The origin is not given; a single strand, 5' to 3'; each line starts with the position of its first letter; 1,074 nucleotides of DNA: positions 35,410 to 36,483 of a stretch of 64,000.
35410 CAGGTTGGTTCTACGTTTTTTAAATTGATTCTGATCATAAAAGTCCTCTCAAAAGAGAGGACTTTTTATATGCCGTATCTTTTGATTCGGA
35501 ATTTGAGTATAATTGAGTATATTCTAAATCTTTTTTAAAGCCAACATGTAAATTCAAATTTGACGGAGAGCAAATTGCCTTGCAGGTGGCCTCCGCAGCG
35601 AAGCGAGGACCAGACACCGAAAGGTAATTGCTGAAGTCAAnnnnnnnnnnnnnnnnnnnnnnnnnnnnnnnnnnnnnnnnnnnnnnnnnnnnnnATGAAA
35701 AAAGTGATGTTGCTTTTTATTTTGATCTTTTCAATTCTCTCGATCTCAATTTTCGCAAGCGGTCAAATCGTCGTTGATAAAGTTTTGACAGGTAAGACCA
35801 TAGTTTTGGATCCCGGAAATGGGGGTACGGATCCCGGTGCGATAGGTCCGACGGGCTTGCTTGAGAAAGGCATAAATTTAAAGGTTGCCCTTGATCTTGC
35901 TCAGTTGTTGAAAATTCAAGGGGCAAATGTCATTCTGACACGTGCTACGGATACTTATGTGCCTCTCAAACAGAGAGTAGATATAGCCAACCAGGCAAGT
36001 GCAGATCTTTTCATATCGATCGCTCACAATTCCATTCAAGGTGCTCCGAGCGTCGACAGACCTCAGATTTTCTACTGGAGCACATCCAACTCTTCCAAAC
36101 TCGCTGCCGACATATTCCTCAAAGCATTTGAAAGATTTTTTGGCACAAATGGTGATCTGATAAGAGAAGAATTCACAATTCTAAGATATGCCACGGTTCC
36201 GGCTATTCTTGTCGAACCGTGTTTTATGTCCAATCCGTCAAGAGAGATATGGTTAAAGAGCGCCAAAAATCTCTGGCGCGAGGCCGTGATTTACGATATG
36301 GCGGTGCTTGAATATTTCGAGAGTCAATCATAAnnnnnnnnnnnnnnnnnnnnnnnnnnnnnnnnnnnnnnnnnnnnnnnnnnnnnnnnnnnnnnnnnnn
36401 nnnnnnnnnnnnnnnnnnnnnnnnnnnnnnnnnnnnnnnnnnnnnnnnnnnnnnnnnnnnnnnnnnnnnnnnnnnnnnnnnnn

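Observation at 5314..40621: Family of ~150-bp TATA-bounded nested-palindromic elements (putative MITE), four copies in 64 kb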

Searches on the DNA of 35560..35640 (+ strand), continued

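Call 74: search_with_rna_model(model_id=R1, sources=[L014, L015, L022, L024, L026, L027, L028, L029, L030, L031, L032, L033, L034, L035, L042, L043, L044, L045, L046, L047, L049, L050, L051, L053, L054, L056, L058, L059, L061, L062, L063, L072, L073, L074, L075, L076, L077, L078, L080, L081, L084, L085, L086, L089, L094, L095, L098, L100, L104, L105, L106, L107, L108, L111, L112, L113, L115, L117, L118, L119, L120, L122, L124, L125, L126, L127, L128, L129, L130, L133, L135, L136, L137, L138, L139, L140, L001, L005, L006, L023, L070, L093, L121, L131, L097, window], max_evalue=0.001, make_alignment=true)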
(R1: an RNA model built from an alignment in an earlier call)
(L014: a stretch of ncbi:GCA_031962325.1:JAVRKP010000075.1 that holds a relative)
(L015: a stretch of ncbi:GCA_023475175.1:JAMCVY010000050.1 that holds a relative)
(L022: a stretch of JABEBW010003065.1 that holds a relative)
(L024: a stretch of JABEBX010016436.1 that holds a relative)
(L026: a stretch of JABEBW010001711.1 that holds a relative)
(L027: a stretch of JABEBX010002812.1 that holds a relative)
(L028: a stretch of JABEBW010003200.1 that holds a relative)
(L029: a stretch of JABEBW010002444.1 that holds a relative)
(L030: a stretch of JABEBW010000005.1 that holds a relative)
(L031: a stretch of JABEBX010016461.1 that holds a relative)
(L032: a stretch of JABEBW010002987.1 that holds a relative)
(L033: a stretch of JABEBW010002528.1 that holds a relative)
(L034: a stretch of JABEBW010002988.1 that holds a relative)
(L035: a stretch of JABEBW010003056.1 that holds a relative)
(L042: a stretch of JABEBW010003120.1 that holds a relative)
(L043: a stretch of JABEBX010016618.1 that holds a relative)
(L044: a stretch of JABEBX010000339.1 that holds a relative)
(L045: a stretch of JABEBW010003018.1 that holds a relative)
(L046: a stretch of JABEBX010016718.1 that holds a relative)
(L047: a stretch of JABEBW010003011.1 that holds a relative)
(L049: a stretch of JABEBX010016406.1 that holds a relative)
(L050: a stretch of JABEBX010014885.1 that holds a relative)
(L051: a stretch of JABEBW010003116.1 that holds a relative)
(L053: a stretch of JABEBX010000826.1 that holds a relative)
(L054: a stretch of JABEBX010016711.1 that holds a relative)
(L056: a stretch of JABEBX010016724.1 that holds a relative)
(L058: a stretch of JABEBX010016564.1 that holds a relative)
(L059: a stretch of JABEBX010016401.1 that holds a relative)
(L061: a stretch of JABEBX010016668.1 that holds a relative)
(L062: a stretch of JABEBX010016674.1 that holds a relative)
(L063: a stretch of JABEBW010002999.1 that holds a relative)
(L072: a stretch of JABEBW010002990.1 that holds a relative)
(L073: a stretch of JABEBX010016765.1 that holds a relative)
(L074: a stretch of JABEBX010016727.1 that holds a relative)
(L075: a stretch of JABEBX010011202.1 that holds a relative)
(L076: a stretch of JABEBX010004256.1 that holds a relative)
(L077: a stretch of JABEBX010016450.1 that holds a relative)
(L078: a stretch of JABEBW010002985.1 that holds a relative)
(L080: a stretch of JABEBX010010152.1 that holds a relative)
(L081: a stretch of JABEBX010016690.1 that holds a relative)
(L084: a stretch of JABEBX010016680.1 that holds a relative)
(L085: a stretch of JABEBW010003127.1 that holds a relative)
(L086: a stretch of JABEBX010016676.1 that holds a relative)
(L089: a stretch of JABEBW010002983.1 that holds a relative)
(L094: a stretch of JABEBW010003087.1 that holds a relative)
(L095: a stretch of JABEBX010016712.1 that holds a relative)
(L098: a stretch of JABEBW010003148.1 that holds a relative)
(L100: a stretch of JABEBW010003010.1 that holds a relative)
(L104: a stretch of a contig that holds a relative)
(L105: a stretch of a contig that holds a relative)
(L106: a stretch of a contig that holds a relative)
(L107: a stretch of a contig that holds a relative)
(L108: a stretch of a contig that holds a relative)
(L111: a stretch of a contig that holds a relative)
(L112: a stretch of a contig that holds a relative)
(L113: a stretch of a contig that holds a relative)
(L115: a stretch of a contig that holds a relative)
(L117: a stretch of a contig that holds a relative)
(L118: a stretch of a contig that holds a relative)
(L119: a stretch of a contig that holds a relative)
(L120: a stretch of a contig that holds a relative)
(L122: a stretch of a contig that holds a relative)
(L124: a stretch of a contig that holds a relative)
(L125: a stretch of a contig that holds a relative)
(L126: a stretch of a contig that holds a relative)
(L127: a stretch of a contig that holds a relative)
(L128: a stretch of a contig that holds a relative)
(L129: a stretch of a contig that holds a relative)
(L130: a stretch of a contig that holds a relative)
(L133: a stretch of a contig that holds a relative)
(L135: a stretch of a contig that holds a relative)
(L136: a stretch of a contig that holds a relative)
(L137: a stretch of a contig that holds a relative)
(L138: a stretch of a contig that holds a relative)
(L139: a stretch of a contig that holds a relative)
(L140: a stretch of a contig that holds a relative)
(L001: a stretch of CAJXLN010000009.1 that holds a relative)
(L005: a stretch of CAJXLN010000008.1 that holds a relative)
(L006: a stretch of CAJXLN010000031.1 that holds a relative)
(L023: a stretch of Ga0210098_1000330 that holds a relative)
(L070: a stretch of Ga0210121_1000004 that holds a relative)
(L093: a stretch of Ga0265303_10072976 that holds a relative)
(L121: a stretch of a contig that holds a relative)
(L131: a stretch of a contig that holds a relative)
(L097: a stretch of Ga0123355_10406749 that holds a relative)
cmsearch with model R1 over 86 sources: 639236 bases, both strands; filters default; matches with E-value up to 0.001: 216.
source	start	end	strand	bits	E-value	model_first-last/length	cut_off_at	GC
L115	2360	2442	-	99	4.9e-23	1-83/83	no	0.65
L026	42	124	-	98.2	7.6e-23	1-83/83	no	0.63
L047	196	279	-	97.9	9.4e-23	1-83/83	no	0.67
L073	161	243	+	96.9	1.8e-22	1-83/83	no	0.64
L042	402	484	+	96.8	1.8e-22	1-83/83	no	0.65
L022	8869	8951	-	96.8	1.8e-22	1-83/83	no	0.66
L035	5304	5387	-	96.5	2.2e-22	1-83/83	no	0.7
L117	3379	3461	+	96.4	2.3e-22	1-83/83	no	0.64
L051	3712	3795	+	96.3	2.6e-22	1-83/83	no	0.68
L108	3789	3871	+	95.8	3.5e-22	1-83/83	no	0.61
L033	316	398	-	95.6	3.9e-22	1-83/83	no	0.66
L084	4722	4804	+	95.6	3.9e-22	1-83/83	no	0.7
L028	257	340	-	95.3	4.8e-22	1-83/83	no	0.63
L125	6554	6637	+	95.2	4.9e-22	1-83/83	no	0.65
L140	208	290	+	95.1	5.4e-22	1-83/83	no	0.63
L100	5779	5862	-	94.8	6.4e-22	1-83/83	no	0.68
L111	1688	1771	-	94.7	6.5e-22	1-83/83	no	0.63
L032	11860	11942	+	94.7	6.8e-22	1-83/83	no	0.69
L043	224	306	+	94.5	7.4e-22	1-83/83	no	0.65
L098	1255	1337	+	94.5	7.4e-22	1-83/83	no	0.65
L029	42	124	-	94.5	7.5e-22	1-83/83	no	0.65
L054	8381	8463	-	94.4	8e-22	1-83/83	no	0.66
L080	543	625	-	94.2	9.3e-22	1-83/83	no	0.66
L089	8996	9079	-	94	1e-21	1-83/83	no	0.67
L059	38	121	-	94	1e-21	1-83/83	no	0.67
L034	4437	4519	-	94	1.1e-21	1-83/83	no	0.64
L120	5571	5654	-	93.8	1.2e-21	1-83/83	no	0.67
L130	5346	5428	-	93.4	1.5e-21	1-83/83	no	0.66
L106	8792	8874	-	93.4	1.5e-21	1-83/83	no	0.69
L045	7891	7974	-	93.1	1.8e-21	1-83/83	no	0.65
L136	276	358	+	92.9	2.1e-21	1-83/83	no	0.59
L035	5179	5261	-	92.7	2.2e-21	1-83/83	no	0.59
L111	5061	5144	-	92.7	2.4e-21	1-83/83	no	0.68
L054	3340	3423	+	92.6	2.4e-21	1-83/83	no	0.63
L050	1493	1576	-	92.4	2.8e-21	1-83/83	no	0.69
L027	1448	1530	-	92.3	2.9e-21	1-83/83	no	0.66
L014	5295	5378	-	92.3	3e-21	1-83/83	no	0.62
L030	905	988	-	92.2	3.2e-21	1-83/83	no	0.65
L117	11594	11676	+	91.5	4.8e-21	1-83/83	no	0.63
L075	32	114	-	91.4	5e-21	1-83/83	no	0.64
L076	24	107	-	91.4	5.2e-21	1-83/83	no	0.65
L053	29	111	-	91.4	5.2e-21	1-83/83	no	0.65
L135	550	632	-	91.2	5.7e-21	1-83/83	no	0.66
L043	71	153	+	91.2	5.8e-21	1-83/83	no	0.6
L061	2882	2964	+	91.2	5.9e-21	1-83/83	no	0.69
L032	12197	12279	+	91.1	6.1e-21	1-83/83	no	0.63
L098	1102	1184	+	91.1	6.2e-21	1-83/83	no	0.58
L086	12183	12265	+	91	6.8e-21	1-83/83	no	0.67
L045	7770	7852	-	90.9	6.9e-21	1-83/83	no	0.6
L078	720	803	+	90.9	6.9e-21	1-83/83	no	0.61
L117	11946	12028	+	90.9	6.9e-21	1-83/83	no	0.63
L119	179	262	-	90.8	7.5e-21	1-83/83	no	0.68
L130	5223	5306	-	90.7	7.8e-21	1-83/83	no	0.57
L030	564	647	-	90.7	8.2e-21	1-83/83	no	0.67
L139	38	121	+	90.5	8.7e-21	1-83/83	no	0.69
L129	4943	5026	-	90.4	9.5e-21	1-83/83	no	0.67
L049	3167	3250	-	90.2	1.1e-20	1-83/83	no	0.63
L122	3265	3350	+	90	1.2e-20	1-83/83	no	0.67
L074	1320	1404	-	90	1.2e-20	1-83/83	no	0.65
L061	2673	2755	+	89.8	1.3e-20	1-83/83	no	0.6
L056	14081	14164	+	89.8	1.4e-20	1-83/83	no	0.7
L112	1250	1332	-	89.8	1.4e-20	1-83/83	no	0.6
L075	182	264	-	89.6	1.6e-20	1-83/83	no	0.61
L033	492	574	-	89.5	1.6e-20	1-83/83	no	0.59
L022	8600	8682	-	89.5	1.7e-20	1-83/83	no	0.69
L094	160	243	-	89.4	1.8e-20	1-83/83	no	0.64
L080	380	462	-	89.4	1.8e-20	1-83/83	no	0.67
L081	1790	1872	-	89.3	1.9e-20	1-83/83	no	0.66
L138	10388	10471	-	88.8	2.6e-20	1-83/83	no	0.63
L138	10551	10634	-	88.5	3e-20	1-83/83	no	0.63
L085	683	764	-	88.4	3.3e-20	1-83/83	no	0.66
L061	511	592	-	88.3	3.4e-20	1-83/83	no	0.61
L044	340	423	+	88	4.1e-20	1-83/83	no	0.64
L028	509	592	-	88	4.1e-20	1-83/83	no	0.67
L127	140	223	-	88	4.1e-20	1-83/83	no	0.63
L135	6433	6516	+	88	4.1e-20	1-83/83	no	0.63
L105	345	429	+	87.8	4.7e-20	1-83/83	no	0.69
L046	9016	9098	-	87.1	7.3e-20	1-83/83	no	0.66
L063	811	894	-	86.8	8.7e-20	1-83/83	no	0.64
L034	4342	4425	-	86.8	8.8e-20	1-83/83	no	0.64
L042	527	610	+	86.1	1.4e-19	1-83/83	no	0.65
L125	6781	6863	+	86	1.4e-19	1-83/83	no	0.55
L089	8800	8882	-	85.9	1.5e-19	1-83/83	no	0.59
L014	5112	5195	-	85.9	1.5e-19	1-83/83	no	0.65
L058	2175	2258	+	85.8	1.6e-19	1-83/83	no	0.56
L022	8696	8778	-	85.8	1.6e-19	1-83/83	no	0.59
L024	1229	1310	+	85.8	1.7e-19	1-83/83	no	0.66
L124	3026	3108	-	85.7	1.7e-19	1-83/83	no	0.6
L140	5594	5676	-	85.5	1.9e-19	1-83/83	no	0.65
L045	8050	8132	-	85.3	2.3e-19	1-83/83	no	0.58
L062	5094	5176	+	85.2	2.3e-19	1-83/83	no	0.66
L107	6408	6489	-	85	2.7e-19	1-83/83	no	0.56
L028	643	725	-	84.9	2.9e-19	1-83/83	no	0.61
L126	7922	8005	-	84.7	3.1e-19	1-83/83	no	0.67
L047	327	409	-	84.7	3.3e-19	1-83/83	no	0.58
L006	5209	5290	+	84.6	3.4e-19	1-83/83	no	0.55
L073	48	130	+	84.6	3.4e-19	1-83/83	no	0.6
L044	223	305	+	84.6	3.5e-19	1-83/83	no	0.57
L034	4218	4300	-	84.5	3.6e-19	1-83/83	no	0.57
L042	652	734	+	84.5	3.7e-19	1-83/83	no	0.58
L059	2074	2156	-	84.3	4e-19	1-83/83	no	0.6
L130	5505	5587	-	84.3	4e-19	1-83/83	no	0.61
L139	238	320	+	84.3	4e-19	1-83/83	no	0.59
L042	270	352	+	84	4.9e-19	1-83/83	no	0.6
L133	10364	10448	-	83.9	5.1e-19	1-83/83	no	0.68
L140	8390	8472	-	83.8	5.5e-19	1-83/83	no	0.57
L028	387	470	-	83.7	6e-19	1-83/83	no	0.6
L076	126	208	-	83.5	6.7e-19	1-83/83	no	0.6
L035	5016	5100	-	83.3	7.5e-19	1-83/83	no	0.64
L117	3248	3330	+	83.3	7.5e-19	1-83/83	no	0.58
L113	4472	4554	+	83.3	7.7e-19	1-83/83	no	0.6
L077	953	1035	+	83.1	8.6e-19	1-83/83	no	0.66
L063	933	1015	-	82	1.7e-18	1-83/83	no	0.6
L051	3883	3965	+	81.9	1.8e-18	1-83/83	no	0.63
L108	6877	6960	-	81.7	2e-18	1-83/83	no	0.6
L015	4849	4931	+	81.7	2.1e-18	1-83/83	no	0.7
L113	4713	4795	+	81.4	2.4e-18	1-83/83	no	0.6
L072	6605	6688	+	81.3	2.5e-18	1-83/83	no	0.67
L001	7007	7089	+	81.1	2.9e-18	1-83/83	no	0.55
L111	4893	4980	-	81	3.1e-18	1-83/83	no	0.7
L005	953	1035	+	79.8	6.5e-18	1-83/83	no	0.54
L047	7656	7738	-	79.5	7.6e-18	1-83/83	no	0.58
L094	4171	4252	+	79.2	9.2e-18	1-83/83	no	0.61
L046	8840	8921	-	79.1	1e-17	1-83/83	no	0.62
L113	4599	4681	+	79.1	1e-17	1-83/83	no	0.54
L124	3195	3277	-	78.8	1.2e-17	1-83/83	no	0.59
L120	5703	5784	-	77.9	2.1e-17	1-83/83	no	0.61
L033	625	707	-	77.8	2.3e-17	1-83/83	no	0.58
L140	5846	5927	-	77.7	2.3e-17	1-83/83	no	0.6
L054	3182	3263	+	77.7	2.4e-17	1-83/83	no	0.61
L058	4641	4724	+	77.7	2.4e-17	1-83/83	no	0.64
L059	2244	2326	-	77.6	2.5e-17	1-83/83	no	0.61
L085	846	928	-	77.4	2.8e-17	1-83/83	no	0.59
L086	12386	12471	+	77.3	3e-17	1-83/83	no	0.69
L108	10241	10322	-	77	3.7e-17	1-83/83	no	0.62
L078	558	639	+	76.8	4.1e-17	1-83/83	no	0.61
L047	7853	7935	-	76.3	5.5e-17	1-83/83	no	0.58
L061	8897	8983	-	76.2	5.9e-17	1-83/83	no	0.67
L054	11492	11573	-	76.1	6.2e-17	1-83/83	no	0.61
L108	6974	7055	-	76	6.9e-17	1-83/83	no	0.62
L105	672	754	-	75.8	7.8e-17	1-83/83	no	0.6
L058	2047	2128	+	75.2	1.1e-16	1-83/83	no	0.61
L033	177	260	-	74.8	1.4e-16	1-83/83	no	0.61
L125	7575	7657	-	74.7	1.5e-16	1-83/83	no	0.6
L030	222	304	-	74.7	1.5e-16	1-83/83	no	0.6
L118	3634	3716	+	74.7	1.5e-16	1-83/83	no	0.54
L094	1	81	-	74.7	1.5e-16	1-83/83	no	0.59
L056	9609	9690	-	74.6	1.6e-16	1-83/83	no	0.66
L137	2656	2723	+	74.4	1.8e-16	1-68/83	3'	0.62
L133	8182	8261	-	74.2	2.1e-16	1-83/83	no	0.68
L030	401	482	-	73.5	3.2e-16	1-83/83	no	0.61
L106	9018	9100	-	73.5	3.2e-16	1-83/83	no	0.6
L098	941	1023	+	73.4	3.3e-16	1-83/83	no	0.61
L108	6745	6826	-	73.3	3.5e-16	1-83/83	no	0.62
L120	5891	5972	-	73.3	3.6e-16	1-83/83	no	0.62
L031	170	253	+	73.2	3.9e-16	1-83/83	no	0.62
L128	9983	10065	-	72.6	5.4e-16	1-83/83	no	0.63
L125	7759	7841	-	72.3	6.6e-16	1-83/83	no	0.6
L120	2144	2227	+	72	7.7e-16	1-83/83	no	0.58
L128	9895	9973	-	72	8.1e-16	1-83/83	no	0.68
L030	735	818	-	71.9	8.3e-16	1-83/83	no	0.63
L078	441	523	+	71.9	8.5e-16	1-83/83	no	0.6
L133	10272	10354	-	71.8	9e-16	1-83/83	no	0.63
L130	5106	5188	-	71.4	1.2e-15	1-83/83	no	0.65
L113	4834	4915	+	71.2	1.3e-15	1-83/83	no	0.6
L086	7378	7459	-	69.7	3.3e-15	1-83/83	no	0.59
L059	1952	2034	-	68.7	5.9e-15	1-83/83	no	0.55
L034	4561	4647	-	68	9.1e-15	1-83/83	no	0.61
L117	11759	11841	+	67.6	1.2e-14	1-83/83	no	0.57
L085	1863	1943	-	67.5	1.3e-14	3-83/83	5'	0.53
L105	2427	2510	-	66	3.3e-14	1-83/83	no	0.63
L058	1923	2005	+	64.5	7.9e-14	1-83/83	no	0.65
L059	1845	1927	-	64.4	8.8e-14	1-83/83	no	0.58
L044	464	545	+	64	1.1e-13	1-83/83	no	0.59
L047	487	570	-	64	1.1e-13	1-83/83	no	0.64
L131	558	642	+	63.8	1.3e-13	1-83/83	no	0.62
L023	2192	2277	-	63.5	1.5e-13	1-83/83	no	0.72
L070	2692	2776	+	63.2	1.8e-13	1-83/83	no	0.61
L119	344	426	-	63.1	2e-13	1-83/83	no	0.6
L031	1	67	+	62.6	2.6e-13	18-83/83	5'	0.63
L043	3501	3569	+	62.4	2.9e-13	1-69/83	3'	0.62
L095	1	64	+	62.4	3e-13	22-83/83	5'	0.67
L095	509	593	+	61.8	4.3e-13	1-83/83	no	0.59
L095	3273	3354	+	60.4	1e-12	1-83/83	no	0.59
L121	1203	1287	-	60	1.3e-12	1-83/83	no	0.65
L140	5723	5804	-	59.3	2e-12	1-83/83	no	0.66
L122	8383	8464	-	59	2.4e-12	1-83/83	no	0.61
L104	1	76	+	58.1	4.2e-12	8-83/83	5'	0.63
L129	6546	6626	-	58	4.4e-12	1-83/83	no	0.6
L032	12038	12122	+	57.8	5e-12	1-83/83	no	0.6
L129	7890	7966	-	57.7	5.2e-12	1-83/83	no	0.61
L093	926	1007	+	56.7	9.8e-12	1-83/83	no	0.67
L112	1420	1501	-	55.8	1.8e-11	1-83/83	no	0.6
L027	1263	1344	-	54.3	4.4e-11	1-83/83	no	0.65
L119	1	54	-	54.2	4.6e-11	1-54/83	3'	0.65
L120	5328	5408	-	54.1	5e-11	1-83/83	no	0.62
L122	181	266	+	51.6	2.3e-10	1-83/83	no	0.57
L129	4753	4841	-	50.8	3.8e-10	1-83/83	no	0.62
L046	102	186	-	48.9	1.2e-09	1-83/83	no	0.58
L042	101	179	+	45.1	1.3e-08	1-83/83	no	0.59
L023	4889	4967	+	44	2.4e-08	1-83/83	no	0.65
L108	10400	10478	-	42.8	5.3e-08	1-83/83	no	0.58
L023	4816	4852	-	38.8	6.1e-07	26-62/83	no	0.7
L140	2557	2637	+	38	9.6e-07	1-83/83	no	0.56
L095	3077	3154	+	37.9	1.1e-06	1-83/83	no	0.64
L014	5451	5529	-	37.3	1.5e-06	1-83/83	no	0.57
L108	1279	1311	-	35.8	3.8e-06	27-58/83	no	0.64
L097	936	1017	+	35.6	4.3e-06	1-83/83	no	0.63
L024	1420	1466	+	32.5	3e-05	1-47/83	3'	0.57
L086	196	273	-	31.3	6.2e-05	1-83/83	no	0.63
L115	2244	2311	-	29.7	0.00016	1-83/83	no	0.62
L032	8065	8144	-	28.7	0.00031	1-83/83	no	0.56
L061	3022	3103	+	28.4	0.00037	1-83/83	no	0.45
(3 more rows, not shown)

Alignment A3: 150 matches aligned to the model, 95 columns, each read 5' to 3' on its own strand. Consensus structure (alignment columns), stored with it:
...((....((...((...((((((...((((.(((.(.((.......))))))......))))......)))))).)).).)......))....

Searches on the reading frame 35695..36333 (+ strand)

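Call 68: search_protein_families(library=pfam, proteins=[window:35695-36333:+], max_evalue=0.00001)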
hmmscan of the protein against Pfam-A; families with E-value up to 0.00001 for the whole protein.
window:35695-36333:+ (212 aa): 1 family
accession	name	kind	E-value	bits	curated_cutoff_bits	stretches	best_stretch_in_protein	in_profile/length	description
PF01520.23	Amidase_3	-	2.2e-38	132.5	27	1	36-192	1-160/174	N-acetylmuramoyl-L-alanine amidase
